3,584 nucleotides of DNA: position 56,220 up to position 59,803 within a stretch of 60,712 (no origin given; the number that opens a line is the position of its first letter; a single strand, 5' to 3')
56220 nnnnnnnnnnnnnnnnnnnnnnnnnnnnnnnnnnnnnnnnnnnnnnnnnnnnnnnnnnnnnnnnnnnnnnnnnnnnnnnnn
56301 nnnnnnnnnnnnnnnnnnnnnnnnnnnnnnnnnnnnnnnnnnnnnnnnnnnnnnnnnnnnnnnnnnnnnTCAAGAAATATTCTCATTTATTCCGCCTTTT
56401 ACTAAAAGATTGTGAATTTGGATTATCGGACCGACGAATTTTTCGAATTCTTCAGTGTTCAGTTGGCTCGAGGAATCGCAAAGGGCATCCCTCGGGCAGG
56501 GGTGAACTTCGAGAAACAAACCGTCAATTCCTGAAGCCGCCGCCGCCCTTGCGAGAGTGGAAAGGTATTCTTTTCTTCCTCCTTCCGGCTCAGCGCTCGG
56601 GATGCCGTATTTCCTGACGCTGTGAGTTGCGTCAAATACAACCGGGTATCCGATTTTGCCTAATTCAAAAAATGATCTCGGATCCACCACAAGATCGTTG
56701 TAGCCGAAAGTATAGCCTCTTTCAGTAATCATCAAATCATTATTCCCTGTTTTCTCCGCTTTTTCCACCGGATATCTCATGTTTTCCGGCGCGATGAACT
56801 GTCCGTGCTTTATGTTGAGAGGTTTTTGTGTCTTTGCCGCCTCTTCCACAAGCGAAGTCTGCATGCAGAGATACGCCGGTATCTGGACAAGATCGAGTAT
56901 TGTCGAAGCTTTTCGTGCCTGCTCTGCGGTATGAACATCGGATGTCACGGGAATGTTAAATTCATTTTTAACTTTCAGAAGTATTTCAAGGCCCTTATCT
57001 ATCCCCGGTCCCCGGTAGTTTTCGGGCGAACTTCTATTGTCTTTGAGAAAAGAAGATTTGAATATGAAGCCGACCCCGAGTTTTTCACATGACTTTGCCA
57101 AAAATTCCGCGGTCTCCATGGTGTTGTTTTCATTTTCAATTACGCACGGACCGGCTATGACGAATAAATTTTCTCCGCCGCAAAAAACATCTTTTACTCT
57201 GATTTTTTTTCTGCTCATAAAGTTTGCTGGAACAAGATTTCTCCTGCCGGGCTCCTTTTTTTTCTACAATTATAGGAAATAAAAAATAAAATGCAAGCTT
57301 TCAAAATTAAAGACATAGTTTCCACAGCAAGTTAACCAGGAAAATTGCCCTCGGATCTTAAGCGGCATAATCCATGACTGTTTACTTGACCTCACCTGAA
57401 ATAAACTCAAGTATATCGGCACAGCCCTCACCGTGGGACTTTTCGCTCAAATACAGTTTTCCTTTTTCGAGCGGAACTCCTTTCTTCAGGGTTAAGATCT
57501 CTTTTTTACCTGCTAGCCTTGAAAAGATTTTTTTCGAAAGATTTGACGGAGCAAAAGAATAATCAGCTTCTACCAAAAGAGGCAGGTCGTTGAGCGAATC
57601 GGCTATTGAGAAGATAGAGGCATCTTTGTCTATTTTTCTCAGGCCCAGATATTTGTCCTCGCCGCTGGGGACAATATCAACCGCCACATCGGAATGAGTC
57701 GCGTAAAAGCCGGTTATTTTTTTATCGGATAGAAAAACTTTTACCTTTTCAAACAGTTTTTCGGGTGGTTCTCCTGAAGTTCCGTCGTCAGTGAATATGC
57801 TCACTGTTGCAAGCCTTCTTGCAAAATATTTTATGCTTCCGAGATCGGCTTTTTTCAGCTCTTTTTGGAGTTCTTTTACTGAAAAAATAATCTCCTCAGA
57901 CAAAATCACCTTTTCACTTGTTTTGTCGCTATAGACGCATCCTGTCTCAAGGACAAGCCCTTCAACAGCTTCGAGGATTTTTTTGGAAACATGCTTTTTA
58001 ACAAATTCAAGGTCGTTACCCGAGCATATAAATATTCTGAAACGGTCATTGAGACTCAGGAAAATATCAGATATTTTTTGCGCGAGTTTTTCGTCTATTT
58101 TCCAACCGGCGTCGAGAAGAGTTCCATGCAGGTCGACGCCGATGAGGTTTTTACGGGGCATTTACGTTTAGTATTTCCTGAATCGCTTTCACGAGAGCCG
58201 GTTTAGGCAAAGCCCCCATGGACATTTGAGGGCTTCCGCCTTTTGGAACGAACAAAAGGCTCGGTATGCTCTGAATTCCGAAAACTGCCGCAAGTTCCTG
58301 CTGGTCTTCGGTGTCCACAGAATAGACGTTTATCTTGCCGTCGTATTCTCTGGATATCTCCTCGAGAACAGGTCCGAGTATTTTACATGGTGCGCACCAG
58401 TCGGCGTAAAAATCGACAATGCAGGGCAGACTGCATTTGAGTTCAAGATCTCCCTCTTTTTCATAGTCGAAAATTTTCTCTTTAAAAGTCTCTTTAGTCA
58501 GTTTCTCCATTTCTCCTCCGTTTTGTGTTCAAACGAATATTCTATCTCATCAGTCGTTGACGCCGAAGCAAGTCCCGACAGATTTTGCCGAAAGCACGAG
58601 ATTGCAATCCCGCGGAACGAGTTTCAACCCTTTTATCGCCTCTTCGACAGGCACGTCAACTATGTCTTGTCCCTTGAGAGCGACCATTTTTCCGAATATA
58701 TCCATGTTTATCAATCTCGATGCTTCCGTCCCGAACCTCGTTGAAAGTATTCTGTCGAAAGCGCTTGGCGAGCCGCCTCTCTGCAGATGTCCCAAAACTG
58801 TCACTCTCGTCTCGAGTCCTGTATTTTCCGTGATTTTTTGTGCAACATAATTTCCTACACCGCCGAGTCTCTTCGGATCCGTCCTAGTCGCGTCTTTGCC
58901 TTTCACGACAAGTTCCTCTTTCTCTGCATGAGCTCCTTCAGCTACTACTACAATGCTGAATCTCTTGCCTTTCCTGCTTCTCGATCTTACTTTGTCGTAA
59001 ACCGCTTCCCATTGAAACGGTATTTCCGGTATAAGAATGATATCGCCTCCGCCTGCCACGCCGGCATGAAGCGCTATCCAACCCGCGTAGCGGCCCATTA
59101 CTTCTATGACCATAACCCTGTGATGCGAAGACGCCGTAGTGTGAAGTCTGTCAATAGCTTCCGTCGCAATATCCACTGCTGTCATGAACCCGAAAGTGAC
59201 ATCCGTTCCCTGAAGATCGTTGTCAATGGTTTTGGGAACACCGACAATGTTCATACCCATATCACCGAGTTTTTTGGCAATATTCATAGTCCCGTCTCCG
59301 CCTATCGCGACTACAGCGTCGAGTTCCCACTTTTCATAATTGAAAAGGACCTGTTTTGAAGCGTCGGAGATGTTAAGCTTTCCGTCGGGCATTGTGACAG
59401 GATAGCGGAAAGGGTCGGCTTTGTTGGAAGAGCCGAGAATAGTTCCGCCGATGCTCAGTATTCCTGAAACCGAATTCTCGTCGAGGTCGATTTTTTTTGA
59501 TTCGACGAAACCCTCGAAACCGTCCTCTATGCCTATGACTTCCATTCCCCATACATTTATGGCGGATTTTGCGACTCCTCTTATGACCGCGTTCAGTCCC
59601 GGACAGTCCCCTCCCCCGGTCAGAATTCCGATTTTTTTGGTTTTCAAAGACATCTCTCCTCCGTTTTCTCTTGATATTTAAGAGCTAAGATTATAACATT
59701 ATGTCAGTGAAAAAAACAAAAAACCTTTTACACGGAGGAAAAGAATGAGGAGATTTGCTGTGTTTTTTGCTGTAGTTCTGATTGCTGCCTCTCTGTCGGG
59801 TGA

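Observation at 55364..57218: Aldolase barrel replaces the SIS isomerase domain of KdsD, coupled to kdsA: possible non-canonical arabinose-5-phosphate supply for KDO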

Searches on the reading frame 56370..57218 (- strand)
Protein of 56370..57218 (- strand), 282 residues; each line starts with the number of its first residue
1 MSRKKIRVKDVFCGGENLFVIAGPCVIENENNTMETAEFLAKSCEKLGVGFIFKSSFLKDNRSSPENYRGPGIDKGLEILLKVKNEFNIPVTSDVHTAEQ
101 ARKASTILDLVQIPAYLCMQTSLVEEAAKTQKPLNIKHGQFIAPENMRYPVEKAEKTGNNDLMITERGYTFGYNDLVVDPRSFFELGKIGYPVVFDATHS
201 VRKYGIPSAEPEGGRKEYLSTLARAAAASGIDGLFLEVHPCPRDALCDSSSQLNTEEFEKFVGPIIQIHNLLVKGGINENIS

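Call 3: search_protein_families(library=pfam, proteins=[window:56370-57218:-], max_evalue=0.01)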
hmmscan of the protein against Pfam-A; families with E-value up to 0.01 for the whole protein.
window:56370-57218:- (282 aa): 1 family
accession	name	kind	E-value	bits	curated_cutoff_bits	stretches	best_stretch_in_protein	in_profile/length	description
PF00793.26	DAHP_synth_1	-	1.4e-61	208.2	25.5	1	10-261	9-257/270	DAHP synthetase I family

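Call 4: search_protein_families(library=ncbifam, proteins=[window:56370-57218:-], max_evalue=0.01)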
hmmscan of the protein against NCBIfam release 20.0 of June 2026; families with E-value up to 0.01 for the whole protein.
window:56370-57218:- (282 aa): 8 families
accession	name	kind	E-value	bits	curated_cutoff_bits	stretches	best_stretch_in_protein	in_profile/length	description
NF003543.0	PRK05198.1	equivalog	3e-97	324.9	242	1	14-271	14-270/273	3-deoxy-8-phosphooctulonate synthase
TIGR01362.1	KDO8P_synth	equivalog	6.9e-93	310.5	314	1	17-271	2-255/258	3-deoxy-8-phosphooctulonate synthase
NF009109.0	PRK12457.1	equivalog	1.9e-72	243.9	457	1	9-272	7-272/281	3-deoxy-8-phosphooctulonate synthase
NF006421.0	PRK08673.1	subfamily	1.3e-38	133.1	335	1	3-272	80-333/338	3-deoxy-7-phosphoheptulonate synthase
TIGR01361.1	DAHP_synth_Bsub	equivalog_domain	1.6e-34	119.5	267.75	1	6-264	14-256/260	3-deoxy-7-phosphoheptulonate synthase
NF009239.0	PRK12595.1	equivalog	6.9e-34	117.4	279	1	4-270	105-355/360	bifunctional 3-deoxy-7-phosphoheptulonate synthase/chorismate mutase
NF009933.0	PRK13396.1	subfamily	2.5e-26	92.5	486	1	14-271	98-340/352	3-deoxy-7-phosphoheptulonate synthase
NF041229.1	BagF_FevY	exception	1.4e-23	83.7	700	1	3-260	76-317/340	phospho-2-dehydro-3-deoxyheptonate aldolase BagF/FevY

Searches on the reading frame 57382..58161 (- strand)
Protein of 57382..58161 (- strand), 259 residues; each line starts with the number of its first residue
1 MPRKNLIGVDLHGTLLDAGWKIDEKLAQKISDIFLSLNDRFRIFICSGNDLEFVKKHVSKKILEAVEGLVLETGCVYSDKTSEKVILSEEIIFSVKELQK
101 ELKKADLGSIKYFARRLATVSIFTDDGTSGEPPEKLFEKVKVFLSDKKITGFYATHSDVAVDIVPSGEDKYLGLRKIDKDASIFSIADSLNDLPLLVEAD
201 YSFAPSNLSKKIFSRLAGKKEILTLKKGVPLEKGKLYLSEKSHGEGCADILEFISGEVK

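Call 3: search_protein_families(library=pfam, proteins=[window:57382-58161:-], max_evalue=0.01)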
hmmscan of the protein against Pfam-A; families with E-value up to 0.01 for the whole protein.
window:57382-58161:- (259 aa): 1 family
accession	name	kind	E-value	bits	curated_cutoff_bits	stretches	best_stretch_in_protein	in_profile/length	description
PF08282.18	Hydrolase_3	-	2.6e-09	37.7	20.9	2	9-106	3-95/255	haloacid dehalogenase-like hydrolase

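Call 4: search_protein_families(library=ncbifam, proteins=[window:57382-58161:-], max_evalue=0.01)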
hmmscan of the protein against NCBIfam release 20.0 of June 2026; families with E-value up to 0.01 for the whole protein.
window:57382-58161:- (259 aa): 5 families
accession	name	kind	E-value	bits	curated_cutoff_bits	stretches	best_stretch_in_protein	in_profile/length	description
TIGR01487.1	Pglycolate_arch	equivalog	1.2e-10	41.6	122.75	1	5-210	2-193/215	phosphoglycolate phosphatase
NF002245.0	PRK01158.1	equivalog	1.3e-08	34.5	198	1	5-212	4-205/233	phosphoglycolate phosphatase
TIGR00099.1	Cof-subfamily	subfamily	2.3e-08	34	137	1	7-214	2-238/256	Cof-type HAD-IIB family hydrolase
TIGR01484.1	HAD-SF-IIB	subfamily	9.4e-05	22.6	41.8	1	8-203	3-219/221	HAD-IIB family hydrolase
NF001217.0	PRK00192.1-4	equivalog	0.0082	15.7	373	0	176-248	194-254/265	mannosyl-3-phosphoglycerate phosphatase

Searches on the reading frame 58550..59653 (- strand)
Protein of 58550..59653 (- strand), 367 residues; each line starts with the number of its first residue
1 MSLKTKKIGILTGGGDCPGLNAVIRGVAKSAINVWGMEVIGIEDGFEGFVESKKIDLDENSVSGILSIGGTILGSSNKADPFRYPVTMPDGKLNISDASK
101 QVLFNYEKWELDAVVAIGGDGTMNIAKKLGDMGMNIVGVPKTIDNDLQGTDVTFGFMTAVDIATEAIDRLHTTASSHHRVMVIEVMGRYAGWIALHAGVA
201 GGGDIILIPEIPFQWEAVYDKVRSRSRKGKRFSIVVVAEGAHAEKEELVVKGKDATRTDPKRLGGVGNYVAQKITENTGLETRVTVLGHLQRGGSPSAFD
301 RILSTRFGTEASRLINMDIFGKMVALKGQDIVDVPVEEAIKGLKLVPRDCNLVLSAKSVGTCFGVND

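Call 3: search_protein_families(library=pfam, proteins=[window:58550-59653:-], max_evalue=0.01)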
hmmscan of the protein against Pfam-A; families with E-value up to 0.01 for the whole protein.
window:58550-59653:- (367 aa): 1 family
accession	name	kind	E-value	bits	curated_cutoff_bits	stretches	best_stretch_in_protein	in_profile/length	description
PF00365.25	PFK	-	1.4e-107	359.7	30.9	1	7-314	1-276/277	Phosphofructokinase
